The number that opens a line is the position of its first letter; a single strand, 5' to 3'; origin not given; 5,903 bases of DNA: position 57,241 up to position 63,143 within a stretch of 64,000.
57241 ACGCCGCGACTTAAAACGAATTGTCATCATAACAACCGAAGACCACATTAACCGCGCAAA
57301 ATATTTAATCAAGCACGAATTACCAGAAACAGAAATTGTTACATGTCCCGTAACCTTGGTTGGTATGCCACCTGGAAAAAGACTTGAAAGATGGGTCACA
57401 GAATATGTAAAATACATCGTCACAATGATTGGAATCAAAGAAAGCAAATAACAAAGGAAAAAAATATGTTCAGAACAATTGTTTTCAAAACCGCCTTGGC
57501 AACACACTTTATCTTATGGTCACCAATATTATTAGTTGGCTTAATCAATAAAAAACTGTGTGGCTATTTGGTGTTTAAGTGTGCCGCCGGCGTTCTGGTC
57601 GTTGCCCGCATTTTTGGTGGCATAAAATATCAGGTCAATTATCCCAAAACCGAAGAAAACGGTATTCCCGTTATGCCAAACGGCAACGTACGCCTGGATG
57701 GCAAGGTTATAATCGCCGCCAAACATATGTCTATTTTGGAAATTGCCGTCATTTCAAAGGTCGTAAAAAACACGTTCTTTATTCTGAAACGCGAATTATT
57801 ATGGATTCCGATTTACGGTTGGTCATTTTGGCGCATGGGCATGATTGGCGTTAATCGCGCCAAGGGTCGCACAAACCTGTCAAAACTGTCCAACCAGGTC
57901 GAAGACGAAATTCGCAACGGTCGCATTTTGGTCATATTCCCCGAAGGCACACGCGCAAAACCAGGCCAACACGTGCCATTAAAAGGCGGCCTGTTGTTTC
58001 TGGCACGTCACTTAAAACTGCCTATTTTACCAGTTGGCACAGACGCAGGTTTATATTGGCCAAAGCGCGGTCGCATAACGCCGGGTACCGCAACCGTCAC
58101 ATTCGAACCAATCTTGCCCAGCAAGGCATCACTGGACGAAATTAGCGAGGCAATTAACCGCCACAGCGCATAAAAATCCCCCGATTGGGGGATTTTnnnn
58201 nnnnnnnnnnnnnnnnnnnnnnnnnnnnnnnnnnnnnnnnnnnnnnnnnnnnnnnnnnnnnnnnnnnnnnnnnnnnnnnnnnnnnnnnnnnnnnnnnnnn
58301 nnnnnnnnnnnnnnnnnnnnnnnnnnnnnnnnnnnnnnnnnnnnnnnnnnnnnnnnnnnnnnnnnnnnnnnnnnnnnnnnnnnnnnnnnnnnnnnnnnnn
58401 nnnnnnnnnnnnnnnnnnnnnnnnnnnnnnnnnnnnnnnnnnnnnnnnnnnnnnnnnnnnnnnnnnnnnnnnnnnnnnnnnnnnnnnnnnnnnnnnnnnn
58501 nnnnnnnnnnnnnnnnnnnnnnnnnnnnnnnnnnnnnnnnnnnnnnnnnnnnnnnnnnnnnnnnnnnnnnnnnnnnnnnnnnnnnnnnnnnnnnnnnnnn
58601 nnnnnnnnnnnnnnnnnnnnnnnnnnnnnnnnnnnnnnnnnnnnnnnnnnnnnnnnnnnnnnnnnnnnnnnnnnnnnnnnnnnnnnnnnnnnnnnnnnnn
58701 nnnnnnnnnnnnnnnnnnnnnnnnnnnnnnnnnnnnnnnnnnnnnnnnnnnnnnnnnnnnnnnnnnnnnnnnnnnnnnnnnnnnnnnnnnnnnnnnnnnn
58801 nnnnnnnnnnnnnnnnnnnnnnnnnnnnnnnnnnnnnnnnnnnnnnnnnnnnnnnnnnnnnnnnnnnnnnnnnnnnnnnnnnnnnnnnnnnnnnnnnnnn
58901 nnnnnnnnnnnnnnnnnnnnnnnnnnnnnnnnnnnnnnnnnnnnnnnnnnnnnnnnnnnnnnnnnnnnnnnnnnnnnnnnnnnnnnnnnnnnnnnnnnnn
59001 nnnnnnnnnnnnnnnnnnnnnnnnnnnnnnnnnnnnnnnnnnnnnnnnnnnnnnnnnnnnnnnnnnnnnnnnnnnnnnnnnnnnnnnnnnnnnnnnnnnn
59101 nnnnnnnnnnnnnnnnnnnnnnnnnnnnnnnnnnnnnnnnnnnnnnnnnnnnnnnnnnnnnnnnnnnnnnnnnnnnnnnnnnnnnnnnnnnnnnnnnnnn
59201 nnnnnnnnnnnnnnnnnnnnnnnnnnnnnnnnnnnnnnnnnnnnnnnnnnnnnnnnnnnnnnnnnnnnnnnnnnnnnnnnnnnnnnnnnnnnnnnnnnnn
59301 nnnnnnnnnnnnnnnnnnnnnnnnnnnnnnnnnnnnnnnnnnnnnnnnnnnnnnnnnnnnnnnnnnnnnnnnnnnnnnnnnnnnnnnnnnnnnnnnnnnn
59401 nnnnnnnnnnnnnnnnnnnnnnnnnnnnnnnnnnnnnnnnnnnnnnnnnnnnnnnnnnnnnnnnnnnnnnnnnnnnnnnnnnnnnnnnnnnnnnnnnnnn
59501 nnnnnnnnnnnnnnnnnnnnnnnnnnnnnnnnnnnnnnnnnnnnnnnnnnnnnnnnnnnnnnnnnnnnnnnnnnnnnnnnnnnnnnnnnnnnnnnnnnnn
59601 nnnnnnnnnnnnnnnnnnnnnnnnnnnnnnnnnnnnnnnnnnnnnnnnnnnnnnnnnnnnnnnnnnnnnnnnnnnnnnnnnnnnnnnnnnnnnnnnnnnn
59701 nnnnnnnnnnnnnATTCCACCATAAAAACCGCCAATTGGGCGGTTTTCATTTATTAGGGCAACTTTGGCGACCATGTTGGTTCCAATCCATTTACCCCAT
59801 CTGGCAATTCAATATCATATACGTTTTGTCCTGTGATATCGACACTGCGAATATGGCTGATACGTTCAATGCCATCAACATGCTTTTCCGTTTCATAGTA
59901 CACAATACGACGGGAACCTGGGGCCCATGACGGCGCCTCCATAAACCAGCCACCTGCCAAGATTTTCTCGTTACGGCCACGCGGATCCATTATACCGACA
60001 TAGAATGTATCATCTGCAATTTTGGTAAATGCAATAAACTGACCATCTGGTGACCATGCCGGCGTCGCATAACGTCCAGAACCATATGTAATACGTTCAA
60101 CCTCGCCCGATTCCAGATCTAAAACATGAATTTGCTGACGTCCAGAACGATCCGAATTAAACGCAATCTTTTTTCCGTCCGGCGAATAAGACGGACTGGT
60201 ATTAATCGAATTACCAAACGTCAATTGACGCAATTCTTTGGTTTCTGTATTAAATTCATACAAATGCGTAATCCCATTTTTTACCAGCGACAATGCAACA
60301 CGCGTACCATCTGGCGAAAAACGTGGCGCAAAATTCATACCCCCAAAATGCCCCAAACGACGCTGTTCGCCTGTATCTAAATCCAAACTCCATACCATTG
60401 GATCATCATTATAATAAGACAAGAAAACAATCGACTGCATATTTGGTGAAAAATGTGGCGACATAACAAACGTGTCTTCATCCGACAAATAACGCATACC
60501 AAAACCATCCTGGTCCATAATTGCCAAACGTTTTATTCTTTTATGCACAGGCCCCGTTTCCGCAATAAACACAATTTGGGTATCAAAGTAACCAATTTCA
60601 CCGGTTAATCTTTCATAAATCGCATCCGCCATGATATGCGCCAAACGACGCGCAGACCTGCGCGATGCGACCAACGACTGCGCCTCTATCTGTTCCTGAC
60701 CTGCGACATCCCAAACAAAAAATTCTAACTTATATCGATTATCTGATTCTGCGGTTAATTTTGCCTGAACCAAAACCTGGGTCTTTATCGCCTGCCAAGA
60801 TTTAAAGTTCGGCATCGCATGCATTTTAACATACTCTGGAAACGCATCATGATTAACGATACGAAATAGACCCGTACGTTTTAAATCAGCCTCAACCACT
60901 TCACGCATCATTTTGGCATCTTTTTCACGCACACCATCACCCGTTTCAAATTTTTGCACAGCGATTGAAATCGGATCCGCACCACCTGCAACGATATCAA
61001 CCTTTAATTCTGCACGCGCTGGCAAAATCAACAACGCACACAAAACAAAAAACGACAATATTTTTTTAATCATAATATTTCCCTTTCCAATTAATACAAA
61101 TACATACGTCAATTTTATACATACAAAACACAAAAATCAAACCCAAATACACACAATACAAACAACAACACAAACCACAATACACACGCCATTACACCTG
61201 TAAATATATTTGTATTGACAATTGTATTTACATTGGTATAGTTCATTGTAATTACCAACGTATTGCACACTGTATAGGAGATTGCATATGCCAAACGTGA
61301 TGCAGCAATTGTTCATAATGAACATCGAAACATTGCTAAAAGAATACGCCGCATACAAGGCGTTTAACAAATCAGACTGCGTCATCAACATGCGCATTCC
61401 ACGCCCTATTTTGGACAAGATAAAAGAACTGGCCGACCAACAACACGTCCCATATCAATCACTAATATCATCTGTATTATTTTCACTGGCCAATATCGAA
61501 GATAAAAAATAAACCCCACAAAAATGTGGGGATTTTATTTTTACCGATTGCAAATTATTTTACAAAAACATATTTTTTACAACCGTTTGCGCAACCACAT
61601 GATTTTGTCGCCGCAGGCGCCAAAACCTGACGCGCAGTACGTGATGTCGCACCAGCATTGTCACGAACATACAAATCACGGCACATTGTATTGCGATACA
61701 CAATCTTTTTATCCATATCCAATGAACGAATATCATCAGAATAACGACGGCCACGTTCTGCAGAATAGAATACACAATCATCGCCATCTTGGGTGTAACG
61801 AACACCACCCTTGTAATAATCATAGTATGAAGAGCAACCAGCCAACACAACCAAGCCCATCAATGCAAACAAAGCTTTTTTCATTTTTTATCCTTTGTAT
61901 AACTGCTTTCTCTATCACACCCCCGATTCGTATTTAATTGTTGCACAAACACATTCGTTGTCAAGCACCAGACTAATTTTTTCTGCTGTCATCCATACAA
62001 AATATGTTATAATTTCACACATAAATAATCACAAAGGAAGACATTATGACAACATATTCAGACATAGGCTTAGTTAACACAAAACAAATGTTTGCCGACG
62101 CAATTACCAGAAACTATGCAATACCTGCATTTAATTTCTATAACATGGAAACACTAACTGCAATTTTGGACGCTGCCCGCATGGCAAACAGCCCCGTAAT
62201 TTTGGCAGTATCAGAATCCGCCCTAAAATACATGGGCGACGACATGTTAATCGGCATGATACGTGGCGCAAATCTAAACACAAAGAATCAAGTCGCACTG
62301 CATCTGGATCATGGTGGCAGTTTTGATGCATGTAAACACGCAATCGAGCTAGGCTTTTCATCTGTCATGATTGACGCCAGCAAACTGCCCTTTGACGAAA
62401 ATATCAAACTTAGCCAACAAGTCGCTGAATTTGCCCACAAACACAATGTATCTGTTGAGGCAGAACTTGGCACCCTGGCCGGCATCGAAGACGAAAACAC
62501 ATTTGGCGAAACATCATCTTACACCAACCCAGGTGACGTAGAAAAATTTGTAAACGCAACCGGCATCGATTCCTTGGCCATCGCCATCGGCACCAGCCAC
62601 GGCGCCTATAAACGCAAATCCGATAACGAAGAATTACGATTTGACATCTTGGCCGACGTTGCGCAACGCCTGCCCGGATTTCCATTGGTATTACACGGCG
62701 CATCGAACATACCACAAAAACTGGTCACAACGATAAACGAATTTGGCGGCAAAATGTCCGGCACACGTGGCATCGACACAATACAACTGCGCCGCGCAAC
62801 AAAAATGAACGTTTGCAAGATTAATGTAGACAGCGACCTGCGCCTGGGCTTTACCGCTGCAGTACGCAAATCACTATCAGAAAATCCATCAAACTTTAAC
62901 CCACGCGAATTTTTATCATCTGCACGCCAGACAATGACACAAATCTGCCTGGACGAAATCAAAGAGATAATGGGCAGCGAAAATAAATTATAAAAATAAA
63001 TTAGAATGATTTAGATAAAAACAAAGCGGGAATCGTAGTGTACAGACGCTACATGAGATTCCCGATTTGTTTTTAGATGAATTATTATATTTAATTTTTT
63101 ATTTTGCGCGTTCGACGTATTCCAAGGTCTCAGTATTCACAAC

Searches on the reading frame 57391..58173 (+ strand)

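Call 54: search_protein_families(library=pfam, proteins=[window:57391-58173:+], max_evalue=0.00001)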
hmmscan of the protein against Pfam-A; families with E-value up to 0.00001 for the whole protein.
window:57391-58173:+ (260 aa): 1 family
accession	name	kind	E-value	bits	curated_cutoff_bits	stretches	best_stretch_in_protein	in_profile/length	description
PF01553.26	Acyltransferase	-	8.5e-24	84.3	23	1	99-216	9-130/132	Acyltransferase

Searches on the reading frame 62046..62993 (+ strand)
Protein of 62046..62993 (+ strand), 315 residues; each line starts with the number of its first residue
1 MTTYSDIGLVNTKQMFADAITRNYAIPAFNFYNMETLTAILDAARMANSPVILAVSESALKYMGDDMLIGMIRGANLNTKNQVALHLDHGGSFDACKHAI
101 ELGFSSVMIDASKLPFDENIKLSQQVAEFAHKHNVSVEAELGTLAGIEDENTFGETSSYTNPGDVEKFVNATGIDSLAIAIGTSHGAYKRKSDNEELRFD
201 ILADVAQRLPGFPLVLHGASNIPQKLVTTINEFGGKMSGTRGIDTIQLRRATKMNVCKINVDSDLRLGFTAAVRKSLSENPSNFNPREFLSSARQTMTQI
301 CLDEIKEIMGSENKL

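Call 54: search_protein_families(library=pfam, proteins=[window:62046-62993:+], max_evalue=0.00001)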
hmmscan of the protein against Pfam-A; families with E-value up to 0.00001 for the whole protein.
window:62046-62993:+ (315 aa): 1 family
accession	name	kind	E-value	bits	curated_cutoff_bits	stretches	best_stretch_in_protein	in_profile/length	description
PF01116.26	F_bP_aldolase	-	3.2e-94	316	25.5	1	10-314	1-277/277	Fructose-bisphosphate aldolase class-II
